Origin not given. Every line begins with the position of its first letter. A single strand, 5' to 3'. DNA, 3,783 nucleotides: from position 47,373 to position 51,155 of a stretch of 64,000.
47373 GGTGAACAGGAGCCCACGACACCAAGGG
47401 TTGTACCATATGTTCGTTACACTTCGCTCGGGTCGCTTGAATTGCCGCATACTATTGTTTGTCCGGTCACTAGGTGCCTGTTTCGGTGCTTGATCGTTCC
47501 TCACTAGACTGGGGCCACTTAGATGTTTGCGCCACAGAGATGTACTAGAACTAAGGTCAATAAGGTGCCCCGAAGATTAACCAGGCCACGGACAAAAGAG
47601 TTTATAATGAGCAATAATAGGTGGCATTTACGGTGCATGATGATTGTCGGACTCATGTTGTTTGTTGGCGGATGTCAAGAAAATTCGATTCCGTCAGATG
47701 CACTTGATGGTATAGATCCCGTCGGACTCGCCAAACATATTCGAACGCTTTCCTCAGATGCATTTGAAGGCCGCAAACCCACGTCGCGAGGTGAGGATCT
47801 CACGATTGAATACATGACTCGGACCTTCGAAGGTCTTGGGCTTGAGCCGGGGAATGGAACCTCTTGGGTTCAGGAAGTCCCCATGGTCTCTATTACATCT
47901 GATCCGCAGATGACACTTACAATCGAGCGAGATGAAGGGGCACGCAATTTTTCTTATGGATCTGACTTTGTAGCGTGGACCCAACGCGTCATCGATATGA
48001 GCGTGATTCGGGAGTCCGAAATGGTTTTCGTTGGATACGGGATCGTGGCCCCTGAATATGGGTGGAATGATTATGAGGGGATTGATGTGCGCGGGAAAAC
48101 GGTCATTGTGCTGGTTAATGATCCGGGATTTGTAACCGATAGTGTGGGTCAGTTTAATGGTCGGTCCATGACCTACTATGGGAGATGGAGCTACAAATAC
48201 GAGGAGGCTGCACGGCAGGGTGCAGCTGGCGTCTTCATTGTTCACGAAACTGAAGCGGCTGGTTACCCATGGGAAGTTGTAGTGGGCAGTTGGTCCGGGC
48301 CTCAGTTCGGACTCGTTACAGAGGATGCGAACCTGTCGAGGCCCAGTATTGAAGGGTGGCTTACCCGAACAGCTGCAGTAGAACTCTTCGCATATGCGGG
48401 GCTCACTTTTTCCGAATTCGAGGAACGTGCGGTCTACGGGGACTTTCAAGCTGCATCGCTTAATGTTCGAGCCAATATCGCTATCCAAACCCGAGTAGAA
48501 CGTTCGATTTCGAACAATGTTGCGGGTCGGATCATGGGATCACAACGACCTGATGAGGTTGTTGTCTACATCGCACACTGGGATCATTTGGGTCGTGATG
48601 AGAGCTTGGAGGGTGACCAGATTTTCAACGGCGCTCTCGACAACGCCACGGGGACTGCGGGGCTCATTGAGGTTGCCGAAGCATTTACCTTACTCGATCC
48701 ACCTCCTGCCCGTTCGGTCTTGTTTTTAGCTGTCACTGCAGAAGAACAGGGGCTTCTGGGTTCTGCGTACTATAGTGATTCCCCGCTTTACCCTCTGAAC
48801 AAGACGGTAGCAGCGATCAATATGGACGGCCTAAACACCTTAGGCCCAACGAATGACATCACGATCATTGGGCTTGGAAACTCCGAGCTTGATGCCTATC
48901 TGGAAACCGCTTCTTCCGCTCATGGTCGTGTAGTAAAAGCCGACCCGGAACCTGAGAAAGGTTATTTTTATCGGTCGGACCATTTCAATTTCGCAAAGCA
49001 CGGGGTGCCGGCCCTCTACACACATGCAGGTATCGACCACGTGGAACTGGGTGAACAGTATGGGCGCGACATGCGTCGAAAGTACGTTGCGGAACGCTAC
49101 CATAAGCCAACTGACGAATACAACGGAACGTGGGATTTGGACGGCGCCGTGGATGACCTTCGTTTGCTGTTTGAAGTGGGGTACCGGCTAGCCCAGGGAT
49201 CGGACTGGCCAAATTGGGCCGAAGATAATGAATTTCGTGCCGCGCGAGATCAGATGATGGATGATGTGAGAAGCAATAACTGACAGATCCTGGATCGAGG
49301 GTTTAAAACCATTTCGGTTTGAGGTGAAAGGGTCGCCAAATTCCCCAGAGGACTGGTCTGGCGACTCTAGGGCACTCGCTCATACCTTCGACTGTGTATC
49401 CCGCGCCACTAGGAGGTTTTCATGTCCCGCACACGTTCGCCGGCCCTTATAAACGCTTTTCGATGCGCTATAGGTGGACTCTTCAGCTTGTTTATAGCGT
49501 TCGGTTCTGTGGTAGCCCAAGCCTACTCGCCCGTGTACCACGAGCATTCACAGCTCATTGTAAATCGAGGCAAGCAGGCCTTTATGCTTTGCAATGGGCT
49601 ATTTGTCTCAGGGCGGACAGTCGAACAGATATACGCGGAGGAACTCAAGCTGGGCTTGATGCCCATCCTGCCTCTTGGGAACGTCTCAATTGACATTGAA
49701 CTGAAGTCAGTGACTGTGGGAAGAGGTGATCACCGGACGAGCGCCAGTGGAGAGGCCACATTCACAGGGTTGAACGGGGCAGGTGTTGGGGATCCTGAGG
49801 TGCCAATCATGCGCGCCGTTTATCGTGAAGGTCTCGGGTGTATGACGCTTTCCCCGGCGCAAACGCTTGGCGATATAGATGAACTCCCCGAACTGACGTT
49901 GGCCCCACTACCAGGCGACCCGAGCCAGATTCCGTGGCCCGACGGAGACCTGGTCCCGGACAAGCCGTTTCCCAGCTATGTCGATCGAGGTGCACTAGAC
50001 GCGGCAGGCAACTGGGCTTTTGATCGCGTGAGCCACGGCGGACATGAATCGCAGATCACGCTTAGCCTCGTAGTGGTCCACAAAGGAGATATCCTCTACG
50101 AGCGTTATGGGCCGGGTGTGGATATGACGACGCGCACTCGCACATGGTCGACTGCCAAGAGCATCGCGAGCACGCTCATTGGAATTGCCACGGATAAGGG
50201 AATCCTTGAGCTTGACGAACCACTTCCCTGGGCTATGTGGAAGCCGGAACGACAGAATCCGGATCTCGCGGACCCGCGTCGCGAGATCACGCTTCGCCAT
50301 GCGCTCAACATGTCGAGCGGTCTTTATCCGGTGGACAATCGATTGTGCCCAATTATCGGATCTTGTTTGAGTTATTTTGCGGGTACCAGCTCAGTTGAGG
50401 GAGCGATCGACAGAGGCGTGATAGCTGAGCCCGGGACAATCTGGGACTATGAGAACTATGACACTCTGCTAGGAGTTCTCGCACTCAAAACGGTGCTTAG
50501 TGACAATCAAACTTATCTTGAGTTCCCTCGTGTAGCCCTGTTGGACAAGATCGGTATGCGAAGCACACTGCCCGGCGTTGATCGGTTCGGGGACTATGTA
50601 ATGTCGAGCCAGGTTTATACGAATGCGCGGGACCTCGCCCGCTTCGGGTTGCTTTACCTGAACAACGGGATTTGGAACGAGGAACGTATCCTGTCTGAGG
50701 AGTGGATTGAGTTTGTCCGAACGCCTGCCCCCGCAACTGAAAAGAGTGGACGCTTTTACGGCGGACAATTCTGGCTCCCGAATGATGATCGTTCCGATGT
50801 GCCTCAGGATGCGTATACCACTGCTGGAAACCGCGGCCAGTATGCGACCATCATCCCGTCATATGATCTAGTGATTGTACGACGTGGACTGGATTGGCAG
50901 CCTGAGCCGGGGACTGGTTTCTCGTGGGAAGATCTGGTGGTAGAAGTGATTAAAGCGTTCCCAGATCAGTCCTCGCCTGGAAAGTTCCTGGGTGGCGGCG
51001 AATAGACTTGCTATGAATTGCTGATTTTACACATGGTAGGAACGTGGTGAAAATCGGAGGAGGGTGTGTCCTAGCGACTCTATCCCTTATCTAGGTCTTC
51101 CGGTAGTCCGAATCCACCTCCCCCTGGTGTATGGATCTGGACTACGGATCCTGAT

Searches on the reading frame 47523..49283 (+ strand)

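Call 10: search_protein_families(library=ncbifam, proteins=[window:47523-49283:+])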
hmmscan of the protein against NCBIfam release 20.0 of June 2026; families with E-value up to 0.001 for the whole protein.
window:47523-49283:+ (586 aa): 0 families

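Call 42: search_protein_families(library=pfam, max_evalue=1e-12, proteins=[window:47523-49283:+])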
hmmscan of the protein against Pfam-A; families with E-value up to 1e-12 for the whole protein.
window:47523-49283:+ (586 aa): 1 family
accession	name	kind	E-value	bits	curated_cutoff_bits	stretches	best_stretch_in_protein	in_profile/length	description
PF04389.22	Peptidase_M28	-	5.5e-43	147.4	21.3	1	332-534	1-175/193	Peptidase family M28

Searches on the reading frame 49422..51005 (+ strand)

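Call 10: search_protein_families(library=ncbifam, proteins=[window:49422-51005:+])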
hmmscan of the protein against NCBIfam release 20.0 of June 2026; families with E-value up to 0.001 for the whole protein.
window:49422-51005:+ (527 aa): 1 family
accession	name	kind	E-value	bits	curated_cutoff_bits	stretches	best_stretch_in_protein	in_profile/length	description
NF045925.1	3-sucCA_synth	equivalog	5.8e-15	54.7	800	1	215-486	59-307/498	3-succinylated cholic acid synthase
